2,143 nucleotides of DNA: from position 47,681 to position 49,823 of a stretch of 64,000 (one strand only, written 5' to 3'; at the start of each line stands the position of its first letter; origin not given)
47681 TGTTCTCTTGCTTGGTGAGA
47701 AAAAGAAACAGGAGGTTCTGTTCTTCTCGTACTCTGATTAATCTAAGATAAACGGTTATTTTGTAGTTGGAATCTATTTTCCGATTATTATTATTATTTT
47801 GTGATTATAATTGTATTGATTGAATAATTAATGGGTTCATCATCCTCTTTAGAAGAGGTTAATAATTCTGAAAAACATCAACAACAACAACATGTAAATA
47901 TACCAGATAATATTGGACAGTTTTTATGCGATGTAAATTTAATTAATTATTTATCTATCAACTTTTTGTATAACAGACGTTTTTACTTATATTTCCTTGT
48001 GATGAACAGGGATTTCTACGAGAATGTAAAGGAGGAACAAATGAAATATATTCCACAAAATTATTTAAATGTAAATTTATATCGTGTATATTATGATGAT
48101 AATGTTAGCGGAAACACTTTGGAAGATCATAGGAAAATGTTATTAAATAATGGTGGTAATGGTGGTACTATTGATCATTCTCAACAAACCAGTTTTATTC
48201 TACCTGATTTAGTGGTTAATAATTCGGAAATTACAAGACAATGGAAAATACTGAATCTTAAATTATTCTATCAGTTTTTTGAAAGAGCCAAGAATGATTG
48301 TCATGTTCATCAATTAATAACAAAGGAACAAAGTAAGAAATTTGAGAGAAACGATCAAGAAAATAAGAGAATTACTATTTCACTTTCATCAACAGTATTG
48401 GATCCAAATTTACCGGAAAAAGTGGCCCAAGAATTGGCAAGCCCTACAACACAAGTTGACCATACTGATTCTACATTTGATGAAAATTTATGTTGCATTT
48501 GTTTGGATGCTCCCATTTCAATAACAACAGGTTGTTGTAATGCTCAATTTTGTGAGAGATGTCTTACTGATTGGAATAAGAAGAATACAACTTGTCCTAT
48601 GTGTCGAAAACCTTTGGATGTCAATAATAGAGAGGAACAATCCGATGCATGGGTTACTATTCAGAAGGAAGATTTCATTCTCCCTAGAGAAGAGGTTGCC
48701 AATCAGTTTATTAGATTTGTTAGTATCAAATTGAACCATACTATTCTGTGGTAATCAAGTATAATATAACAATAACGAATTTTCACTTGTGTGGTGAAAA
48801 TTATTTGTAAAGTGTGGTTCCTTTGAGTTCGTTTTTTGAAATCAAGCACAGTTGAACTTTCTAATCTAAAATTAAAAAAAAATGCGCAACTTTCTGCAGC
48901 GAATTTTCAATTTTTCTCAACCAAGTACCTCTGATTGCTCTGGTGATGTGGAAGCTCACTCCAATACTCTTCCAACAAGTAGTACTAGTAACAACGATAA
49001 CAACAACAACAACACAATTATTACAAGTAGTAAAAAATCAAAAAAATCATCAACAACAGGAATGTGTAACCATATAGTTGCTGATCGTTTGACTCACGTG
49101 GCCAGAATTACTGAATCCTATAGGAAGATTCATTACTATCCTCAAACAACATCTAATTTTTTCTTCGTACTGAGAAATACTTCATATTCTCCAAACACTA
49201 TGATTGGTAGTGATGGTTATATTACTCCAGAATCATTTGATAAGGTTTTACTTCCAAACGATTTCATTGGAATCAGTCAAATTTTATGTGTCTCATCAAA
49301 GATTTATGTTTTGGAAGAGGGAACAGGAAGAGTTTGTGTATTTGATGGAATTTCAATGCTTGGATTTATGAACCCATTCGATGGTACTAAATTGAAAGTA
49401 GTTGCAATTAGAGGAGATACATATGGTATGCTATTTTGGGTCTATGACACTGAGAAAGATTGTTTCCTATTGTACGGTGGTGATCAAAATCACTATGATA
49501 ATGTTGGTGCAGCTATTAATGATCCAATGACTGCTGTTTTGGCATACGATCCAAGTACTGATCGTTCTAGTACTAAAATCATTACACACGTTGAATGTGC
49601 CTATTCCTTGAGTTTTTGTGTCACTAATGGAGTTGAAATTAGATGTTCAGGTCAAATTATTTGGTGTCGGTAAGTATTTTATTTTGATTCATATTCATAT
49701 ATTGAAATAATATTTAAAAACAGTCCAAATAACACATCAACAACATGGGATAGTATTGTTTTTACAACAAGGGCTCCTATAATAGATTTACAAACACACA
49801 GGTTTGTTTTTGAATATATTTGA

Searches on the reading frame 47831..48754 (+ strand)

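Call 16: search_protein_families(library=pfam, proteins=[window:47831-48754:+], max_evalue=0.001)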
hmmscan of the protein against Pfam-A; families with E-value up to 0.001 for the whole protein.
window:47831-48754:+ (307 aa): 3 families
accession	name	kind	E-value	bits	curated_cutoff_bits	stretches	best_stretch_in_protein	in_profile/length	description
PF13920.12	zf-C3HC4_3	-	3.8e-07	30.3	27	1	218-262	2-46/49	Zinc finger, C3HC4 type (RING finger)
PF13639.12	zf-RING_2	-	1.5e-06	28.8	27.3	1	220-259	2-44/44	Ring finger domain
PF12678.13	zf-rbx1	-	0.00016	22.3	31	1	228-259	23-55/55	RING-H2 zinc finger domain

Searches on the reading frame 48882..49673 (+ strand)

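Call 16: search_protein_families(library=pfam, proteins=[window:48882-49673:+], max_evalue=0.001)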
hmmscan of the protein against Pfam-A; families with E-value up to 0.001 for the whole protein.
window:48882-49673:+ (263 aa): 0 families

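Call 94: search_protein_families(library=pfam, proteins=[window:48882-49673:+], max_evalue=1)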
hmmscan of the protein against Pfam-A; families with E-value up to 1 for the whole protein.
window:48882-49673:+ (263 aa): 1 family
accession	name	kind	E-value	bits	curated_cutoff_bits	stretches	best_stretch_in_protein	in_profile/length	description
PF16424.10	DUF5021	-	0.065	13.9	25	1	16-66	52-101/157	Domain of unknown function (DUF5021)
